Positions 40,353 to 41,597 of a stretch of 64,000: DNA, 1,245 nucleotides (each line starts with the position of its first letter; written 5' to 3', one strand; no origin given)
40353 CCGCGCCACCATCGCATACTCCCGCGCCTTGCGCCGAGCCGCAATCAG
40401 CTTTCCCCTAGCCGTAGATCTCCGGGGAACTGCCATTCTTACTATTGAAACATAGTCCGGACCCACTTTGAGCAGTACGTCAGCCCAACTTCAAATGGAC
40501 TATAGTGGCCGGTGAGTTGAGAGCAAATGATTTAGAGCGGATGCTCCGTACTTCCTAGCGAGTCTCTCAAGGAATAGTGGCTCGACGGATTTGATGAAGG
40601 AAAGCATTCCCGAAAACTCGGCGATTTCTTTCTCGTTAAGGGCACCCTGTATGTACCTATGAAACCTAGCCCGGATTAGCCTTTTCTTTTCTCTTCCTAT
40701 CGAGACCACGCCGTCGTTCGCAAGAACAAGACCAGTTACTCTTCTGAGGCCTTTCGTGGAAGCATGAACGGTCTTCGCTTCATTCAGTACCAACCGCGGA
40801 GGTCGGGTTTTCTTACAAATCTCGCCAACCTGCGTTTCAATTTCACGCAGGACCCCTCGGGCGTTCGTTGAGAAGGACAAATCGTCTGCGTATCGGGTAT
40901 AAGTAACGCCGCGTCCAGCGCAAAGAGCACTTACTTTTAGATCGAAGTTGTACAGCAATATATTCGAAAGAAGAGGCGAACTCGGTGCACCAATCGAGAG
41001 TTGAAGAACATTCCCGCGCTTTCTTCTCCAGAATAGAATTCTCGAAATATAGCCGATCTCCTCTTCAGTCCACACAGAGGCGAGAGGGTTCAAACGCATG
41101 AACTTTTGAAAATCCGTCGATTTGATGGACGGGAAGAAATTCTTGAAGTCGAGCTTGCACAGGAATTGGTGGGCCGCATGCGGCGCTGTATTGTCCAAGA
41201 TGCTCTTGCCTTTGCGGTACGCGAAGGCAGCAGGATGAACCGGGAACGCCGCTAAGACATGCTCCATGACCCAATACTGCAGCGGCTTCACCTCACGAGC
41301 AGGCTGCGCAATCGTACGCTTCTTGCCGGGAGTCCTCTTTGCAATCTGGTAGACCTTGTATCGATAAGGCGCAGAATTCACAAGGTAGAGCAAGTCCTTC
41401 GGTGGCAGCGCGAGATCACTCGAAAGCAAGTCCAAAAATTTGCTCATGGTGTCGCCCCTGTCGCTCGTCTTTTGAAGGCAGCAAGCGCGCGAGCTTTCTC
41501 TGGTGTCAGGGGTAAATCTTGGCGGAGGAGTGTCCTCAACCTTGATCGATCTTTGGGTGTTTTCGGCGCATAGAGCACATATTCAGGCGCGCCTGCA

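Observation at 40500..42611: Complete type II-A retron with a fully readable msr-msd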

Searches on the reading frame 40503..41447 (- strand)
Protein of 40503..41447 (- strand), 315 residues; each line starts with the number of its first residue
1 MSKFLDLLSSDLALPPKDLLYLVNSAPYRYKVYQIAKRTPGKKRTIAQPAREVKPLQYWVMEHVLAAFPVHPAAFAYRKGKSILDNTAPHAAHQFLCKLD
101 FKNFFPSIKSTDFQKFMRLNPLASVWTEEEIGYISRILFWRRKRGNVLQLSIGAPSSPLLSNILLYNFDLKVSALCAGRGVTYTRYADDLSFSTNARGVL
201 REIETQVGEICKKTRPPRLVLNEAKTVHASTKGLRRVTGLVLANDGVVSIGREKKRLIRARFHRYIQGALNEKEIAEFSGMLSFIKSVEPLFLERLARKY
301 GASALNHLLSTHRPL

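Call 3: search_protein_families(library=pfam, proteins=[window:40503-41447:-], max_evalue=0.01)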
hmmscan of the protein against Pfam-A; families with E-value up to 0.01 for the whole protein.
window:40503-41447:- (315 aa): 1 family
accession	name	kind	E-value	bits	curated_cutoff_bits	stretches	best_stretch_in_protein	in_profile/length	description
PF00078.32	RVT_1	-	4.9e-16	59.5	29.6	1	35-230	1-193/205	Reverse transcriptase (RNA-dependent DNA polymerase)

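Call 4: search_protein_families(library=padloc, proteins=[window:40503-41447:-], max_evalue=0.01)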
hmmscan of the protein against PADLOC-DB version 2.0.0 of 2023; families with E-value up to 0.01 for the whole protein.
window:40503-41447:- (315 aa): 71 families (the best 25 are shown)
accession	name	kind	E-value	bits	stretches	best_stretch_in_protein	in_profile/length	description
PDLC02939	RT_II-A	-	3.2e-119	395.9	1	3-309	2-302/304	-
PDLC02936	RT_I-A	-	3.5e-94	313.6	1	6-310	5-306/308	-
PDLC02941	RT_II-A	-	4.9e-61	204.6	1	5-297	16-290/309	-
PDLC02940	RT_II-A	-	1.2e-57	193.6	1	14-300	196-465/477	-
PDLC02956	RT_XIII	-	1.3e-52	177.4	2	150-299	272-419/469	-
PDLC02944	RT_III-A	-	7.1e-52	175.3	2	13-112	53-151/597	-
PDLC02943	RT_III-A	-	4e-48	162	1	14-290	34-303/322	-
PDLC02942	RT_III-A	-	1.5e-47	160.3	1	8-267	48-288/341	-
PDLC02946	RT_III-A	-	9.7e-46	154.4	1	9-263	41-277/330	-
PDLC03739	RT_Ec107-like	-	7.5e-45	151.6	1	18-263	25-253/307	retron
PDLC02937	RT_I-B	-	8.5e-44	148.1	1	37-310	33-312/316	-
PDLC02955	RT_X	-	2e-42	143.5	1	9-282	4-262/272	-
PDLC02945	RT_III-A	-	2.7e-42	143.1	2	8-111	46-148/362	-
PDLC02962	RT-TIR_XII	-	1e-40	138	1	9-271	21-278/478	single gene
PDLC02961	RT-TIR_XII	-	3.8e-40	136.2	1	9-271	21-280/475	single gene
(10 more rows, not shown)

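Call 10: find_related_loci(query=window:40503-41447:-, collection=genome_contigs, flank=3000)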
Query window:40503-41447:- (315 aa) in genome_contigs; peptide patterns used: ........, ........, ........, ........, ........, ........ (x = any residue, [..] = any of these).
152 stretches matched a pattern; 6 encode a relative of the query (tblastn E <= 1e-3); 6 distinct loci.
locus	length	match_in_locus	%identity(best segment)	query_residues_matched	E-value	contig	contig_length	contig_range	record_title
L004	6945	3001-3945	81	1-315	2e-178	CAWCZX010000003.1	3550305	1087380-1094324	MAG: uncultured Acidobacteriaceae bacterium isolate MFD01716.bin.1.232 genome assembly, contig: contig_31331, whole geno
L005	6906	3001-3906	70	1-302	1e-147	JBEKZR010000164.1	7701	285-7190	MAG: Terracidiphilus sp. isolate SPRUCE 74 SPRUCE_74_164, whole genome shotgun sequence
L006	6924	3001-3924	47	1-309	4e-87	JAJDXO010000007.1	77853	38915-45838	MAG: Rhodospirillales bacterium isolate jk18x27bins.37 k141_747361, whole genome shotgun sequence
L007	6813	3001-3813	39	24-300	2e-50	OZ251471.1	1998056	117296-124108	MAG: Bdellovibrionales bacterium isolate a3915b71-a7a2-4ed1-81bf-c205b5af3125 genome assembly, chromosome: 1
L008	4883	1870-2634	40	49-300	3e-48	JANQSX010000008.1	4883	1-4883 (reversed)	MAG: Bdellovibrionales bacterium isolate IP30b_bin.7 k99_1521575, whole genome shotgun sequence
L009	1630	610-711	50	153-190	8e-7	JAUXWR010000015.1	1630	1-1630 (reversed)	MAG: Legionella sp. isolate C15_metabat.bin.116 C15_k141_60770, whole genome shotgun sequence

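Call 12: find_related_loci(query=window:40503-41447:-, collection=metagenome_contigs, flank=2500)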
Query window:40503-41447:- (315 aa) in metagenome_contigs; peptide patterns used: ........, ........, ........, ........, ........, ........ (x = any residue, [..] = any of these).
261 stretches matched a pattern; 18 encode a relative of the query (tblastn E <= 1e-3); 18 distinct loci.
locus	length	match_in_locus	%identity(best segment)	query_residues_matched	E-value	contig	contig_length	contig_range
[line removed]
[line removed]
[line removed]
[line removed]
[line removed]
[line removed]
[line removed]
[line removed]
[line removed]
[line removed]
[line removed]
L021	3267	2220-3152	50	1-311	8e-101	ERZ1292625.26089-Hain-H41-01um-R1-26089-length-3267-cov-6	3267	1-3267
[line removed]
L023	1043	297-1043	54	1-251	1e-92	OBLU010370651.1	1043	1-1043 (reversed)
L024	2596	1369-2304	41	1-314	2e-74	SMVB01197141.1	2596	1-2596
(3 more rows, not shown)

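Call 26: search_solved_structures(query=window:40503-41447:-, max_evalue=0.00001, show_alignments=1)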
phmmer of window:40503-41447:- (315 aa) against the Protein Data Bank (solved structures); distinct sequences matched with E-value up to 0.00001: 15.
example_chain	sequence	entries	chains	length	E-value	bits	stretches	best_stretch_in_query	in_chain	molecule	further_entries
22et_A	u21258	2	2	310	5.4e-64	219.9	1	23-308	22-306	Retron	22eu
9n69_E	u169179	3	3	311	4.3e-62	213.6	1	21-308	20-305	RNA-directed DNA polymerase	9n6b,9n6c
9vhe_A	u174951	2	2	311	1.3e-61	212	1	22-307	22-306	Retron Ec78 reverse transcriptase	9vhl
9l7p_E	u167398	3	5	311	3.6e-61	210.6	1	17-307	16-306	Retron St85 family RNA-directed DNA polymerase | Retron I-A Ec78 reverse transcriptase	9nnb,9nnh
9kjx_A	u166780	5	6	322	3.9e-61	210.5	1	17-307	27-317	RNA-directed DNA polymerase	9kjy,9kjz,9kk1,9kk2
9e8z_H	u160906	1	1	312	4.1e-56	194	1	14-307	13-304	Retron Ec83 reverse transcriptase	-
7v9x_A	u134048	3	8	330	7.6e-42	147.2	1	16-307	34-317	RNA-directed DNA polymerase from retron EC86 | Retron Ec86 reverse transcriptase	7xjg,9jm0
7v9u_A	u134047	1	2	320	1.1e-41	146.7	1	15-307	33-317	RNA-directed DNA polymerase from retron EC86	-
8qbk_A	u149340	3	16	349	1.2e-41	146.5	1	16-307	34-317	Retron Ec86 reverse transcriptase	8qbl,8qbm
36ht_A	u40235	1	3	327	6.6e-20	75.1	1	8-199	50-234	Retron-Kva2 Reverse Transcriptase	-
23or_A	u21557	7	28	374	4.3e-14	56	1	63-251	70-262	Retron Eco8 reverse transcriptase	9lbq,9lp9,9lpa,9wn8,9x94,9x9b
9p4j_E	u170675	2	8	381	4.3e-14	56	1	63-251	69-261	Retron Eco8 reverse transcriptase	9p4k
9i2f_C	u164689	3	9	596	3e-13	53.3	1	18-265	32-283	Retron Ec67 protein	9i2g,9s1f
9lm3_A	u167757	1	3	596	3e-13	53.2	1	18-265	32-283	Retron Ec67 protein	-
8bgj_A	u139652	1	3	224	3.3e-09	40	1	60-230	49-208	RNA-directed DNA polymerase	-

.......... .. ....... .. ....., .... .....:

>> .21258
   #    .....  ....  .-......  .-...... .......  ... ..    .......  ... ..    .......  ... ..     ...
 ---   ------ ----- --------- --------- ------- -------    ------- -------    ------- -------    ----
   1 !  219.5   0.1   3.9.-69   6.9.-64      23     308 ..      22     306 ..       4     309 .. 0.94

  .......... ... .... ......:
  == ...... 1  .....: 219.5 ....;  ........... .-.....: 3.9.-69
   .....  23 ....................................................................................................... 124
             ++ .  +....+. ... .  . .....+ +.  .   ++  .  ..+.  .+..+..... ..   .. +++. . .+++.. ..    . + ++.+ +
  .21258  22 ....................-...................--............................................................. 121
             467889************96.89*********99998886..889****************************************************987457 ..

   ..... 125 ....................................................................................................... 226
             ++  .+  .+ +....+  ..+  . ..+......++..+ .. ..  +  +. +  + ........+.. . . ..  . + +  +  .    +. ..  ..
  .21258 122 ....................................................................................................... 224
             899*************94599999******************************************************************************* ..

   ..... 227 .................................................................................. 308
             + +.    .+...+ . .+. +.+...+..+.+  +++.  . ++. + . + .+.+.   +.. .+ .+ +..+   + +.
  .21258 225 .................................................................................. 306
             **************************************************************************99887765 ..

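Call 49: search_protein_families(library=ncbifam, proteins=[window:40503-41447:-], max_evalue=0.001)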
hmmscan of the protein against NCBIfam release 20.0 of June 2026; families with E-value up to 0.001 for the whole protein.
window:40503-41447:- (315 aa): 6 families
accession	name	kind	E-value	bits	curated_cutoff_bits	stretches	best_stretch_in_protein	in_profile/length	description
NF038233.2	retron_St85_RT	exception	5.7e-102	340.9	235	1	7-301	2-289/289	retron St85 family RNA-directed DNA polymerase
NF038237.1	retron_Ec67_fus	exception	1.7e-34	119.2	450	1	17-291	22-317/572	retron Ec67 family RNA-directed DNA polymerase/endonuclease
NF042941.1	Retron_TIR_antiphage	equivalog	1.2e-31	110.1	600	1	9-272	6-272/464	TIR domain-containing anti-phage reverse transcriptase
TIGR04416.1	group_II_RT_mat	equivalog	3.4e-11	42.9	300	1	27-227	50-250/353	group II intron reverse transcriptase/maturase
NF041746.1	Drt2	equivalog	1e-08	34.8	390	1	151-229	225-299/416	antiviral reverse transcriptase Drt2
NF041747.1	Drt3a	equivalog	5.8e-07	29.2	200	1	91-230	108-239/412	antiviral reverse transcriptase Drt3a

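Call 59: search_dna_similar(query=window:40503-41447:-, collection=plasmids, mode=protein, max_evalue=1e-20, max_rows=15)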
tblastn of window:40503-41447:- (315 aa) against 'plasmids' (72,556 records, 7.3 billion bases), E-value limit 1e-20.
Records with a match: 32; places in all: 32; records where one place covers at least 80% of the query: 28.
Best place of each record, by identity: <60% 32.
By first word of the organism name: Klebsiella 8; Escherichia 5; Alteromonas 5; Vibrio 2; Proteus 2; Shigella 2; Enterobacter 1; Acinetobacter 1; Priestia 1; Bacteroides 1; and 4 more.
By predicted mobility (MOB-suite, as given by PLSDB): non-mobilizable 17; conjugative 11; mobilizable 4.
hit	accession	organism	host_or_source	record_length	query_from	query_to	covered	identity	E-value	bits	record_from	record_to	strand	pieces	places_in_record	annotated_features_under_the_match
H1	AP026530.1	Escherichia coli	whole organism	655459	21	308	91%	41.7%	3e-67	234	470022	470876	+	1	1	RNA-directed DNA polymerase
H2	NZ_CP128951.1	Escherichia coli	-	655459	21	308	91%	41.7%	3e-67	234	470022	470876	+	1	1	retron St85 family RNA-directed DNA polymerase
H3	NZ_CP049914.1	Vibrio sp. HDW18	Anodonta arcaeformis,single bacterial ...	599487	23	305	90%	41.0%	1e-65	230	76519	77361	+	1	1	retron St85 family RNA-directed DNA polymerase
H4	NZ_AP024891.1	Vibrio pectenicida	-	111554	25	309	90%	40.3%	2e-55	201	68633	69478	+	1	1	retron St85 family RNA-directed DNA polymerase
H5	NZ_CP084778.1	Klebsiella quasipneumoniae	Soil (polluted),Whole organism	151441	25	308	90%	40.1%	1e-58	209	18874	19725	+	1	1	retron St85 family RNA-directed DNA polymerase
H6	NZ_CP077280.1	Klebsiella quasipneumoniae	-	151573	25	308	90%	40.1%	1e-58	209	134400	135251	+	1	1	retron St85 family RNA-directed DNA polymerase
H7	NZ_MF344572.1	Enterobacter hormaechei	-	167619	25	308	90%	40.1%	2e-58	209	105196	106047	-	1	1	retron St85 family RNA-directed DNA polymerase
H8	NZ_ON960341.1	Escherichia coli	-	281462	25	308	90%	40.1%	7e-58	207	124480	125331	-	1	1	retron St85 family RNA-directed DNA polymerase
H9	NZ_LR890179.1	Klebsiella pneumoniae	-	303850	25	308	90%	39.7%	8e-58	207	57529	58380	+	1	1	retron St85 family RNA-directed DNA polymerase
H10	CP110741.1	Klebsiella pneumoniae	Homo sapiens,urine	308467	25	308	90%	39.7%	8e-58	207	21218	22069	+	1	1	retron St85 family RNA-directed DNA polymerase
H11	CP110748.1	Klebsiella pneumoniae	Homo sapiens,urine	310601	25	308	90%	39.7%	8e-58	207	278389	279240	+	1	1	retron St85 family RNA-directed DNA polymerase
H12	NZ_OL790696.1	Escherichia coli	-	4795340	22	308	91%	39.0%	1e-56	204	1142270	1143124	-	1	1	none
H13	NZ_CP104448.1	Acinetobacter baumannii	Homo sapiens,sputum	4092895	22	306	90%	39.2%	1e-58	209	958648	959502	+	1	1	none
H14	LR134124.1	Klebsiella aerogenes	not available: to be reported later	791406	25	310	85%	41.3%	8e-50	223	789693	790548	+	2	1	RNA-directed DNA polymerase (x2)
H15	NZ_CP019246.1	Escherichia coli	Homo sapiens,urine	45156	22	308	91%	31.8%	1e-28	153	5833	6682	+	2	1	none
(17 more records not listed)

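Call 60: search_dna_similar(query=window:40503-41447:-, collection=phages, mode=protein, max_evalue=1e-20, max_rows=15)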
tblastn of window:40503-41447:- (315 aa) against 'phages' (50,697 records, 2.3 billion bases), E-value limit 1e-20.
Records with a match: 21; places in all: 21; records where one place covers at least 80% of the query: 21.
Best place of each record, by identity: <60% 21.
By first word of the organism name: Klebsiella 13; Pseudomonas 3; Bacteriophage 2; Staphylococcus 2; Vibrio 1.
By host as written in the record: Klebsiella pneumoniae 11; Klebsiella pneumoniae KL49 2; - 2; Staphylococcus aureus 2; Pseudomonas aeruginosa 01-7071 1; Pseudomonas aeruginosa 04-5265 1; Pseudomonas aeruginosa 01-0440 1; Vibrio cyclitrophicus 10N.261.55.B9 1.
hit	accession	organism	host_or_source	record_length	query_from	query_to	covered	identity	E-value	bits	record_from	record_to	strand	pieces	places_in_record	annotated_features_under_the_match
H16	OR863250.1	Pseudomonas phage PfAC01b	Pseudomonas aeruginosa 01-7071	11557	22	301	89%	42.5%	2e-67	233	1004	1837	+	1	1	retron-type RNA-directed DNA polymerase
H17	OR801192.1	Pseudomonas phage PfAC04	Pseudomonas aeruginosa 04-5265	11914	22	301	89%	42.5%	2e-67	233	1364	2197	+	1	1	reverse transcriptase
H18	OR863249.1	Pseudomonas phage PfAC01a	Pseudomonas aeruginosa 01-0440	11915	22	301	89%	42.5%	2e-67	233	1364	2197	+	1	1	retron-type RNA-directed DNA polymerase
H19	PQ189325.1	Vibrio phage 10N.261.55.B9_PE001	Vibrio cyclitrophicus 10N.261.55.B9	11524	22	309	91%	38.1%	1e-59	211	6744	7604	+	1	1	hypothetical protein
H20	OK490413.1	Klebsiella phage Kp4860-7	Klebsiella pneumoniae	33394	22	308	91%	35.5%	2e-54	196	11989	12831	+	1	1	record has no annotation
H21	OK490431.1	Klebsiella phage Kp4871-2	Klebsiella pneumoniae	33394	22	308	91%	35.5%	2e-54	196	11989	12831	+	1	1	record has no annotation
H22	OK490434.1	Klebsiella phage Kp4872-2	Klebsiella pneumoniae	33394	22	308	91%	35.5%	2e-54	196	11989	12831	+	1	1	record has no annotation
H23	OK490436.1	Klebsiella phage Kp4873-1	Klebsiella pneumoniae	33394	22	308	91%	35.5%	2e-54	196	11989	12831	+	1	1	record has no annotation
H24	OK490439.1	Klebsiella phage Kp4874-1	Klebsiella pneumoniae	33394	22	308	91%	35.5%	2e-54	196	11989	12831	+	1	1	record has no annotation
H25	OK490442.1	Klebsiella phage Kp4875-1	Klebsiella pneumoniae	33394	22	308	91%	35.5%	2e-54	196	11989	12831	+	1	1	record has no annotation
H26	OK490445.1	Klebsiella phage Kp4876-1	Klebsiella pneumoniae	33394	22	308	91%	35.5%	2e-54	196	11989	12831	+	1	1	record has no annotation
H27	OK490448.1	Klebsiella phage Kp4877-1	Klebsiella pneumoniae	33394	22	308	91%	35.5%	2e-54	196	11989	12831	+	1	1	record has no annotation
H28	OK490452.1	Klebsiella phage Kp4878-2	Klebsiella pneumoniae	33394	22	308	91%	35.5%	2e-54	196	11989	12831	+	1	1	record has no annotation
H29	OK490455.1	Klebsiella phage Kp4879-2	Klebsiella pneumoniae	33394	22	308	91%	35.5%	2e-54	196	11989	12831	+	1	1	record has no annotation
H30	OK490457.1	Klebsiella phage Kp4880-1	Klebsiella pneumoniae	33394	22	308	91%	35.5%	2e-54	196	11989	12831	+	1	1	record has no annotation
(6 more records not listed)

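Call 61: get_annotated_region(hit=H2, flank=3500)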
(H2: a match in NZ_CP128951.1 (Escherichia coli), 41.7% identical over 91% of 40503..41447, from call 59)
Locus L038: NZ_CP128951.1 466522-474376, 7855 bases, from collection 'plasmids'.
description: Escherichia coli strain TUM2805 plasmid pMTY2805_untypable_1, complete sequence
organism: Escherichia coli (NCBI taxid 562)
taxonomy: Bacteria; Pseudomonadota; Gammaproteobacteria; Enterobacterales; Enterobacteriaceae; Escherichia; Escherichia coli
host: -; source: -; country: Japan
typing (MOB-suite, as given by PLSDB): non-mobilizable
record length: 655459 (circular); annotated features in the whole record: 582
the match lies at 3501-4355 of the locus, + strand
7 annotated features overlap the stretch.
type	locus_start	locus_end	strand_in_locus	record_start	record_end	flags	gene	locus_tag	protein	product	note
CDS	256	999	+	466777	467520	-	-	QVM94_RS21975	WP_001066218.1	septation initiation protein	-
CDS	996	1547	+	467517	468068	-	-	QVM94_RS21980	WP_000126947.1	phage polarity suppression protein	-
CDS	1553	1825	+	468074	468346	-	-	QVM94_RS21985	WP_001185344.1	ogr/Delta-like zinc finger family protein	-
CDS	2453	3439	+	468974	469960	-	-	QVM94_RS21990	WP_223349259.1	retron St85 family effector protein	-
CDS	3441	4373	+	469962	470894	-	-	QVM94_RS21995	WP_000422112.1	retron St85 family RNA-directed DNA polymerase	GO:0051607 - defense response to virus [Evidence IEA]; GO:0001171 - reverse transcription [Evidence IEA]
CDS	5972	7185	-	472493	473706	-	-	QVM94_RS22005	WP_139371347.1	IS3 family transposase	-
CDS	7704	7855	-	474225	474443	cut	-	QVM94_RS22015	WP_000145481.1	TetR/AcrR family transcriptional regulator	GO:0006355 - regulation of DNA-templated transcription [Evidence IEA]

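Call 62: get_annotated_region(hit=H3, flank=3500)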
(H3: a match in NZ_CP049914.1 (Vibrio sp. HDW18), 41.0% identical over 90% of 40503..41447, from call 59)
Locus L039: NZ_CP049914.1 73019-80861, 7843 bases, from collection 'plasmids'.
description: Vibrio sp. HDW18 plasmid p_unnamed1, complete sequence
organism: Vibrio sp. HDW18 (NCBI taxid 2714948)
taxonomy: Bacteria; Pseudomonadota; Gammaproteobacteria; Vibrionales; Vibrionaceae; Vibrio; Vibrio sp. HDW18
host: -; source: Anodonta arcaeformis,single bacterial strain; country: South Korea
typing (MOB-suite, as given by PLSDB): non-mobilizable
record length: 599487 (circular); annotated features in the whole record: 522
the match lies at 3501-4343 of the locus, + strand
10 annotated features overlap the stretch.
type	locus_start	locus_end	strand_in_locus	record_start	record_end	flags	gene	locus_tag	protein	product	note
CDS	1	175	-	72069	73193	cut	-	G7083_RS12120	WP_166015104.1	M20 family metallopeptidase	-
CDS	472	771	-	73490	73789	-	-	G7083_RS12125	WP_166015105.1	Dabb family protein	-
CDS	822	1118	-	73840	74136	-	-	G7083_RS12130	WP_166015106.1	YkgJ family cysteine cluster protein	-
CDS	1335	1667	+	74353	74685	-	-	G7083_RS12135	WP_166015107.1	PBPRA1643 family SWIM/SEC-C metal-binding motif protein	GO:0008150 - biological_process [Evidence IEA]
CDS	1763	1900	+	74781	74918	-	-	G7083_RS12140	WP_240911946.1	integrase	-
CDS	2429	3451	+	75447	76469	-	-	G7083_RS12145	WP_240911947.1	retron St85 family effector protein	-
CDS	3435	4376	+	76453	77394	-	-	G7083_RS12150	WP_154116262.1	retron St85 family RNA-directed DNA polymerase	GO:0051607 - defense response to virus [Evidence IEA]; GO:0001171 - reverse transcription [Evidence IEA]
CDS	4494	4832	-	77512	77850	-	-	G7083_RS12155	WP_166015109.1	HNH endonuclease family protein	-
CDS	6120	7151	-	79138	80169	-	tdh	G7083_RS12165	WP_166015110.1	L-threonine 3-dehydrogenase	GO:0006567 - threonine catabolic process [Evidence IEA]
CDS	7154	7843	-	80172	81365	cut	-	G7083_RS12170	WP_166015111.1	glycine C-acetyltransferase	GO:0009058 - biosynthetic process [Evidence IEA]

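Call 63: get_annotated_region(hit=H5, flank=3500)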
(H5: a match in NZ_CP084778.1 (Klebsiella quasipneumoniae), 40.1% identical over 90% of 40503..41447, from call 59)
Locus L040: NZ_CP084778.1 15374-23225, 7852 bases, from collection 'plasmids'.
description: Klebsiella quasipneumoniae subsp. similipneumoniae strain CIP110288 plasmid pKqs_CIP110288_1, complete sequence
organism: Klebsiella quasipneumoniae (NCBI taxid 1463164)
taxonomy: Bacteria; Pseudomonadota; Gammaproteobacteria; Enterobacterales; Enterobacteriaceae; Klebsiella; Klebsiella quasipneumoniae
host: -; source: Soil (polluted),Whole organism; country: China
typing (MOB-suite, as given by PLSDB): conjugative; replicon IncFIB,IncFII,rep_cluster_2183; relaxase MOBF,MOBF; mating-pair formation MPF_F
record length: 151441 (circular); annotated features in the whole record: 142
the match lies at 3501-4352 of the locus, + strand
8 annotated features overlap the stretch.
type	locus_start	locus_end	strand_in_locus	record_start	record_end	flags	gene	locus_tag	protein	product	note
CDS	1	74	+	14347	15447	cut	-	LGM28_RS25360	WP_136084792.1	ABC-three component system protein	-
CDS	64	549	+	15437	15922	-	-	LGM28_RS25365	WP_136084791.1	ABC-three component system middle component 2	-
CDS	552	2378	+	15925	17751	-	-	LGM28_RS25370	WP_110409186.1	AAA family ATPase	GO:0006302 - double-strand break repair [Evidence IEA]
CDS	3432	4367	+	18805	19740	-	-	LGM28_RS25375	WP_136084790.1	retron St85 family RNA-directed DNA polymerase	GO:0051607 - defense response to virus [Evidence IEA]; GO:0001171 - reverse transcription [Evidence IEA]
CDS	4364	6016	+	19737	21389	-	ptuA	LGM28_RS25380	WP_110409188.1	retron Ec78 anti-phage system effector ATPase PtuA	GO:0051607 - defense response to virus [Evidence IEA]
CDS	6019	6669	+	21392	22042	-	ptuB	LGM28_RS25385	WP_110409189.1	retron Ec78 anti-phage system effector HNH endonuclease PtuB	GO:0051607 - defense response to virus [Evidence IEA]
CDS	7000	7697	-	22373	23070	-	-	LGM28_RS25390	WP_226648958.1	IS1 family transposase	-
CDS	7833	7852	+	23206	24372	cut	-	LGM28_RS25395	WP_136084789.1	hypothetical protein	-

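Call 64: get_annotated_region(hit=H16, flank=3500)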
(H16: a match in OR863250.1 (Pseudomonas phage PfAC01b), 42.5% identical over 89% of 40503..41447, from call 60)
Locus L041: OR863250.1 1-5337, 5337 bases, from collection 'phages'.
description: Pseudomonas phage PfAC01b, complete genome.
organism: Pseudomonas phage PfAC01b (NCBI taxid 3113350)
taxonomy: Viruses; Monodnaviria; Loebvirae; Hofneiviricota; Faserviricetes; Tubulavirales; Inoviridae
host: Pseudomonas aeruginosa 01-7071; source: -; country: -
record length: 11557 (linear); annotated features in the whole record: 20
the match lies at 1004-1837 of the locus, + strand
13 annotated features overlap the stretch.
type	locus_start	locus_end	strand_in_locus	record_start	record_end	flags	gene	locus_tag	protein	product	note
CDS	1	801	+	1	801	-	-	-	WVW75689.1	retron St85 family effector protein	ORF1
CDS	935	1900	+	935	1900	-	-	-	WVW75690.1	retron-type RNA-directed DNA polymerase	ORF2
CDS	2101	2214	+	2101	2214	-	-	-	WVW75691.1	hypothetical protein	ORF3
CDS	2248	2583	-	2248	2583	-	-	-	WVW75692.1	hypothetical protein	ORF4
CDS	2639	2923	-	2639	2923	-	-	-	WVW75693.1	DNA-binding protein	ORF5; DNA-binding protein; repressor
CDS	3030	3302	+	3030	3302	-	-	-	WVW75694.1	excisionase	ORF6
CDS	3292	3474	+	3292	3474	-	-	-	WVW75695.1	hypothetical protein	ORF7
CDS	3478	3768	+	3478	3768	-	-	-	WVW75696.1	DUF5447 family protein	ORF8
CDS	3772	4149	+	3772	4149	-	-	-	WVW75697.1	hypothetical protein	ORF9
CDS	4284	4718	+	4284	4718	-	-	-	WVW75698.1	helix destabilizing protein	ORF10; Helix destabilizing protein of bacteriophage Pf1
CDS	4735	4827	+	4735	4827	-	-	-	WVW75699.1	superinfection exclusion protein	ORF11; PfsE (Phage superinfection exclusion protein PA0721)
CDS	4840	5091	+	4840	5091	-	-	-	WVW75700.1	hypothetical protein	ORF12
CDS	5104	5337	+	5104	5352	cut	-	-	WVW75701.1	coat protein B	ORF13; coat protein B of bacteriophage Pf1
